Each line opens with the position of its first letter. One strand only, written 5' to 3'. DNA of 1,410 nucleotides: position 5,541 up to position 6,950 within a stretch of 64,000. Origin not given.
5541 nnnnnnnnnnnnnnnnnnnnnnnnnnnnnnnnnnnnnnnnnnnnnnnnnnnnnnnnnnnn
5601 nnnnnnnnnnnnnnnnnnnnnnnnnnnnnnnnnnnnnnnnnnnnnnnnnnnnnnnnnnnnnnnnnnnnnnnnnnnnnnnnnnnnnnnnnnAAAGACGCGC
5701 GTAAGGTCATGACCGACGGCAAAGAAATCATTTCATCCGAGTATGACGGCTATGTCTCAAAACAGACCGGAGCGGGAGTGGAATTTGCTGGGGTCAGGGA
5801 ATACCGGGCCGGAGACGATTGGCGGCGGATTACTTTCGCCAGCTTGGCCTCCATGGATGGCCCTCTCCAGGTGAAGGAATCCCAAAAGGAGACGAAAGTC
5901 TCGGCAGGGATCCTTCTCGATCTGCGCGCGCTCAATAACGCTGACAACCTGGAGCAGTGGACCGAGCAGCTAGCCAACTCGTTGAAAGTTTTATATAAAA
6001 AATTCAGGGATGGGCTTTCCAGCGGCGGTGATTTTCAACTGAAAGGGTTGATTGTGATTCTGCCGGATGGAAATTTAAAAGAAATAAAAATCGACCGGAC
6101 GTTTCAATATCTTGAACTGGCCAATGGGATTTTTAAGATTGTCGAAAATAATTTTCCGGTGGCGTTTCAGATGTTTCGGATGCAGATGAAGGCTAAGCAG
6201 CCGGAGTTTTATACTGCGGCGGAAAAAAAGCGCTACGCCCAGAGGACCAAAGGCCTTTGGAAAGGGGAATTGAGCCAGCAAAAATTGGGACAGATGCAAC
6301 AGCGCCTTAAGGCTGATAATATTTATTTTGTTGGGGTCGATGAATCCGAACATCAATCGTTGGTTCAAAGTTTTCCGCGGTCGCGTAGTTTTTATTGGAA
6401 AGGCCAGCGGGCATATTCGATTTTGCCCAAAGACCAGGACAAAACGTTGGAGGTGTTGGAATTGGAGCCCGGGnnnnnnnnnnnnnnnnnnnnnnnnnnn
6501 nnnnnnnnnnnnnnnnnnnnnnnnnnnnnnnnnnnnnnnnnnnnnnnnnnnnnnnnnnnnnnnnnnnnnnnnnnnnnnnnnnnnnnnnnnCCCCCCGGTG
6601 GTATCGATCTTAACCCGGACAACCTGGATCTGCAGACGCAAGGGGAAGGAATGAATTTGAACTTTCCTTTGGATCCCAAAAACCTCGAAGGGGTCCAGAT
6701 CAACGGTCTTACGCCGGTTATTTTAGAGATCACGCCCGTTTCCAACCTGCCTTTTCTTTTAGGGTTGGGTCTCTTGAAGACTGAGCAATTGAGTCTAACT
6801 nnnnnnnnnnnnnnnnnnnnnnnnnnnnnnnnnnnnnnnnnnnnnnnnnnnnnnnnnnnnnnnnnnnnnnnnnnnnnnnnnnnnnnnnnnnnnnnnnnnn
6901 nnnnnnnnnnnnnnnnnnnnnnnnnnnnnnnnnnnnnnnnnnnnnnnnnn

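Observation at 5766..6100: DUF58-like signature in the C-terminal region of the giant protein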

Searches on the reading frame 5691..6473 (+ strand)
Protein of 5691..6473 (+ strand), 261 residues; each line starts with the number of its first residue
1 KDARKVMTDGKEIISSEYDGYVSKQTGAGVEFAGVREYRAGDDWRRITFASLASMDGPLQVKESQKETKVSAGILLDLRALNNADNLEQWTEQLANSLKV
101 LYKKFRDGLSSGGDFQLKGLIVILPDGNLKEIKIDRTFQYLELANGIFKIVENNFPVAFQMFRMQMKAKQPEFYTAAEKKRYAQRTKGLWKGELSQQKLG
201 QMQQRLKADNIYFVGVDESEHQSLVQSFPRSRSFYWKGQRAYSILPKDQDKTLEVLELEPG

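Call 24: search_protein_families(library=pfam, alignment_id=A1, max_evalue=0.1)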
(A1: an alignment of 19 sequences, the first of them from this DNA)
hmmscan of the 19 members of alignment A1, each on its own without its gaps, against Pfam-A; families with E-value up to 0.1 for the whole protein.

A. member 1, seq(261 aa): 1 family
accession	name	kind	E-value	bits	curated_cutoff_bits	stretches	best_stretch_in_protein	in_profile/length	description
PF01882.25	DUF58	-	0.019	14.6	23.4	1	35-80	2-46/216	Protein of unknown function DUF58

B. families by the number of members that match (of 19 scanned): 9 families
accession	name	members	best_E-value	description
PF01882.25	DUF58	18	1.2e-11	Protein of unknown function DUF58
PF07157.17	DNA_circ_N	1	0.0052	DNA circularisation protein N-terminus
PF08074.17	CHDCT2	1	0.0077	CHDCT2 (NUC038) domain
PF14863.12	Alkyl_sulf_dimr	1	0.02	Alkyl sulfatase dimerisation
PF12179.13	IKKbetaNEMObind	1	0.086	I-kappa-kinase-beta NEMO binding domain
PF18416.6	GbpA_2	1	0.086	N-acetylglucosamine binding protein domain 2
PF18819.6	MuF_C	1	0.087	Phage MuF-C-terminal domain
PF06134.17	RhaA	1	0.092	L-rhamnose isomerase (RhaA)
PF13747.11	DUF4164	1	0.095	Domain of unknown function (DUF4164)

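Call 26: search_solved_structures(query=A1, max_evalue=10, show_alignments=2)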
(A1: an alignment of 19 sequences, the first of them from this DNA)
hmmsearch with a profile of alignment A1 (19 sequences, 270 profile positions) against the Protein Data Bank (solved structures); distinct sequences matched with E-value up to 10: 0.

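Call 32: predict_structure(alignment_id=A1)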
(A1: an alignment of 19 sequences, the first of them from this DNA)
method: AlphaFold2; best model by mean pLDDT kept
length: 261 residues; sequences in the alignment: 19
mean_pLDDT: 73.4   pTM: 0.65
mean pLDDT of the five models: 73.4, 72.1, 71.1, 70.4, 66.6
residues with pLDDT >= 90: 53; 70-90: 118; 50-70: 54; < 50: 36
segments of 3 or more residues with pLDDT < 50: 1-29, 167-170
pLDDT, mean of each block of 10 residues (from residue 1): 31 34 43 80 82 80 73 91 82 90 66 78 88 76 80 69 51 70 63 79 89 93 90 91 79 63 52
secondary structure, 60 per line:
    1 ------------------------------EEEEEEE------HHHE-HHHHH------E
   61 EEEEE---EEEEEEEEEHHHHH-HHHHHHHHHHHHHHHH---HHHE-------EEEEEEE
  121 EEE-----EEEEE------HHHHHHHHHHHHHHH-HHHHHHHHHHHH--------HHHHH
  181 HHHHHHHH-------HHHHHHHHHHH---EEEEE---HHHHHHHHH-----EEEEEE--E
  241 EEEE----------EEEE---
elements in order: E31-37 H49-53 E60-65 E69-77 H78-82 H84-99 E114-123 E129-133 H140-154 H156-167 H176-188 H196-206 E210-214 H218-226 E232-237 E240-244 E255-258

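Call 40: find_homologous_proteins(query=A1, max_evalue=0.001)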
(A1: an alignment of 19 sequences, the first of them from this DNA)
Query A1 (19 sequences) (261 aa, profile of the alignment): 10 proteins with E <= 0.001 among 5388 candidates.
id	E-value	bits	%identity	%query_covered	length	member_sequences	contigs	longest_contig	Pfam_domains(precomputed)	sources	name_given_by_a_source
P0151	1.5e-9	56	42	33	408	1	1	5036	PF01882.26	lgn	-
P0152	4.2e-8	51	36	21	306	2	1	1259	PF13519.13,PF01882.26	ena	-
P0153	2.2e-7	48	36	25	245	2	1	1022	PF01882.26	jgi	jgi:uncharacterized protein (DUF58 family)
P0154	2.7e-7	48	25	30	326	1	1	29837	PF01882.26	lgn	-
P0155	3.7e-7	48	25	30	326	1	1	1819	PF01882.26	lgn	-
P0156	3.8e-7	48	31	21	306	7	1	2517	PF13519.13,PF01882.26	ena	-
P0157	4.9e-7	47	38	22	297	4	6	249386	PF13519.13,PF01882.26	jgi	jgi:uncharacterized protein (DUF58 family)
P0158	5.4e-7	47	36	20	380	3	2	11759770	PF01882.26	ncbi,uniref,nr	ncbi:DUF58 domain-containing protein [Kibdelosporangium phytohabitans]|uniref:DUF58 domain-containin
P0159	5.5e-7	47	24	30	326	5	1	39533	PF01882.26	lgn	-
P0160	1.8e-5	42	33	25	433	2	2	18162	PF01882.26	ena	-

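Call 83: fold_search(model_id=the predicted structure, library=pdb)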
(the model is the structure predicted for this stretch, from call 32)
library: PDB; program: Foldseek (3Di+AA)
matches with E <= 10: 533; with E <= 0.001: 0
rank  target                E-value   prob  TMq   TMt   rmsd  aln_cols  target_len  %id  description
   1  4s3k                  3.2e-02  0.21  0.20  0.14  11.6       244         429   10  Crystal structure of the Bacillus megaterium QM B1551 spore cortex-lytic enzyme SleL (released 2015-08-19)
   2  9qhe_G                3.9e-02  0.35  0.28  0.30  12.9       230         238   17  NorQD complex state 2 from Jhaorihella thermophila (released 2026-03-25)
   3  4c2b_C                4.4e-02  0.38  0.27  0.33  12.8       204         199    9  Crystal Structure of High-Affinity von Willebrand Factor A1 domain with Disulfide Mutation in Complex with High Affini (released 2014-01-08)
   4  3t3n_A                7.7e-02  0.14  0.19  0.10  19.7       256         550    9  Molecular basis for the recognition and cleavage of RNA (UUCCGU) by the bifunctional 5'-3' exo/endoribonuclease RNase  (released 2011-10-19)
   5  4cn9_B                8.2e-02  0.63  0.29  0.21   8.1       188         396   10  structure of proximal thread matrix protein 1 (PTMP1) from the mussel byssus with zinc occupied MIDAS motif (released 2014-03-12)
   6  4cn9_A                9.3e-02  0.47  0.28  0.20  13.7       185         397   10  structure of proximal thread matrix protein 1 (PTMP1) from the mussel byssus with zinc occupied MIDAS motif (released 2014-03-12)
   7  3u7i_A                1.1e-01  0.25  0.22  0.25  19.1       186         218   10  The crystal structure of FMN-dependent NADH-azoreductase 1 (GBAA0966) from Bacillus anthracis str. Ames Ancestor (released 2011-11-09)
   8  9han_A                1.1e-01  0.20  0.24  0.26  12.2       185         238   14  Bovine collagen VI local refinement of C-terminal region (released 2025-08-20)
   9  3u7i_B                1.3e-01  0.28  0.23  0.27  18.9       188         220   10  The crystal structure of FMN-dependent NADH-azoreductase 1 (GBAA0966) from Bacillus anthracis str. Ames Ancestor (released 2011-11-09)
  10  3t3o_A                1.4e-01  0.12  0.19  0.10  18.9       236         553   10  Molecular basis for the recognition and cleavage of RNA (CUGG) by the bifunctional 5'-3' exo/endoribonuclease RNase J (released 2011-10-19)
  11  7byq_A                1.6e-01  0.30  0.17  0.13   9.0       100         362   13  The mutant variant of PNGM-1. H279A was substituted for alanine to study metal coordination. (released 2021-04-28)
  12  7r8y_A                1.6e-01  0.09  0.17  0.18  16.0       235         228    7  Ancestral protein AncThEn of Phosphomethylpyrimidine kinases family (released 2022-06-29)
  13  4cnb_A                1.7e-01  0.51  0.29  0.21   7.8       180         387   12  Structure of proximal thread matrix protein 1 (PTMP1) from the mussel byssus - Crystal form 2 (released 2014-03-12)
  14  1ao3_A                2.2e-01  0.47  0.29  0.38   7.5       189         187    8  A3 DOMAIN OF VON WILLEBRAND FACTOR (released 1998-07-22)
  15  3n1c_B                2.4e-01  0.06  0.15  0.14  21.6       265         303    9  Crystal structure of the phosphofructokinase-2 from Escherichia coli in complex with fructose-6-phosphate (released 2010-12-08)
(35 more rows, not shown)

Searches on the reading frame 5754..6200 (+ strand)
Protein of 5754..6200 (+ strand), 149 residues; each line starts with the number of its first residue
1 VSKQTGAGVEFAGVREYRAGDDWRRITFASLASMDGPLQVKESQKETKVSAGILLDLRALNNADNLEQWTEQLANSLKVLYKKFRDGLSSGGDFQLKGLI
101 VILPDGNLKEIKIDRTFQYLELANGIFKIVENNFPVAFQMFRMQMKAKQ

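Call 7: search_protein_families(library=pfam, proteins=[window:5754-6200:+], max_evalue=10)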
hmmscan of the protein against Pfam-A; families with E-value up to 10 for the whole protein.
window:5754-6200:+ (149 aa): 1 family
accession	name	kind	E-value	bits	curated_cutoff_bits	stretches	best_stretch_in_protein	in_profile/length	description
PF01882.25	DUF58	-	0.0077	15.9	23.4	1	14-59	2-46/216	Protein of unknown function DUF58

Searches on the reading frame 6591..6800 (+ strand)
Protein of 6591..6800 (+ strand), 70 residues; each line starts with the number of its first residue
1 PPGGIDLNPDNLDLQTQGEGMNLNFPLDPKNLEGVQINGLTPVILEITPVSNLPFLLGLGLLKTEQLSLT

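Call 49: search_protein_families(library=pfam, alignment_id=A3, max_evalue=1)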
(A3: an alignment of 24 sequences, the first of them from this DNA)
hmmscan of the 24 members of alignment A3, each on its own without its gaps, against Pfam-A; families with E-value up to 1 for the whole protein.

A. member 1, seq(70 aa): 0 families

B. families by the number of members that match (of 24 scanned): 1 family
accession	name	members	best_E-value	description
PF03718.19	Glyco_hydro_49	1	0.21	Glycosyl hydrolase family 49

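Call 51: find_related_loci(query=A4, collection=genome_contigs, flank=10000)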
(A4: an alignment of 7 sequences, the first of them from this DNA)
Query A4 (70 aa) in genome_contigs; peptide patterns used: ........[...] (x = any residue, [..] = any of these).
40 stretches matched a pattern; 27 encode a relative of the query (tblastn E <= 1e-3); 26 distinct loci.
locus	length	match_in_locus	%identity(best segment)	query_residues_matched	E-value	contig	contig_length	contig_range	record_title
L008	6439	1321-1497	58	1-59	2e-21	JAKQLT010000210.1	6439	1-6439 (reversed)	MAG: Candidatus Omnitrophota bacterium isolate USDV_maxbin.202 k141_1339251, whole genome shotgun sequence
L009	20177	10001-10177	51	1-59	3e-17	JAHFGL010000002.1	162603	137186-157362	MAG: Candidatus Omnitrophota bacterium isolate nzgw314 NODE_129_length_162604_cov_4.636337, whole genome shotgun sequenc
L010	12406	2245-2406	61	3-58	4e-18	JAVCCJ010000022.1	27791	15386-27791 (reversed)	MAG: Candidatus Zapsychrus exili isolate MAG_3300035698_1555 Ga0374944_168765, whole genome shotgun sequence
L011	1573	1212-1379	46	2-57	3e-15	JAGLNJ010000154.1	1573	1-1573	MAG: Candidatus Omnitrophota bacterium isolate RS_6_36 ROV157_6.bin.36.fa_154, whole genome shotgun sequence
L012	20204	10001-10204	43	2-70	5e-14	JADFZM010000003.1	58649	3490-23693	MAG: Candidatus Omnitrophota bacterium isolate nHLHbin2 nHLH_bin2_NODE_3_length_58649_cov_6.658685, whole genome shotgun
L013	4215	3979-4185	45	2-70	2e-13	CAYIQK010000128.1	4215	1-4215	MAG TPA_asm: uncultured Planctomycetales bacterium isolate ERP119705_co25_244 genome assembly, contig: NODE_31381_length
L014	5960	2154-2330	49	2-60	4e-13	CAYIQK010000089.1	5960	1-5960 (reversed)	MAG TPA_asm: uncultured Planctomycetales bacterium isolate ERP119705_co25_244 genome assembly, contig: NODE_16237_length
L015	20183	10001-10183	49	1-58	9e-13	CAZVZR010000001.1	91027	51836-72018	MAG TPA_asm: uncultured Planctomycetales bacterium isolate SRP193066_co2_435 genome assembly, contig: NODE_57_length_910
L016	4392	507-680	41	2-59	1e-11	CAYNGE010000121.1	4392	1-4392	MAG TPA_asm: uncultured Planctomycetales bacterium isolate binchicken_co162_605 genome assembly, contig: NODE_59268_leng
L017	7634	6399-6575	44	2-59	2e-11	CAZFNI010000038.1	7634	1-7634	MAG TPA_asm: uncultured Planctomycetales bacterium isolate SRP342105_co1_465 genome assembly, contig: NODE_13477_length_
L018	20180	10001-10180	40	1-60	3e-11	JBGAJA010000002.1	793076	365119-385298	MAG: Candidatus Omnitrophota bacterium isolate MAG_AAO_H125.54 AAOH125-54_opera_contig_17, whole genome shotgun sequence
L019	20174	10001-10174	47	1-58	1e-11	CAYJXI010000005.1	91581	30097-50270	MAG TPA_asm: uncultured Planctomycetales bacterium isolate ERP125453_co1_481 genome assembly, contig: NODE_122_length_91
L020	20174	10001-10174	45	2-60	1e-9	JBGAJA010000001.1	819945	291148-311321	MAG: Candidatus Omnitrophota bacterium isolate MAG_AAO_H125.54 AAOH125-54_opera_contig_16, whole genome shotgun sequence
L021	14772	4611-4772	44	2-56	4e-9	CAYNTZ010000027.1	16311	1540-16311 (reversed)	MAG TPA_asm: uncultured Planctomycetales bacterium isolate SRP150892_co1_50 genome assembly, contig: NODE_3328_length_16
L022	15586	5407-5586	40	2-59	1e-8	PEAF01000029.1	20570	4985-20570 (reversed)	MAG: Candidatus Omnitrophota bacterium isolate MBPbin6 scaffold136, whole genome shotgun sequence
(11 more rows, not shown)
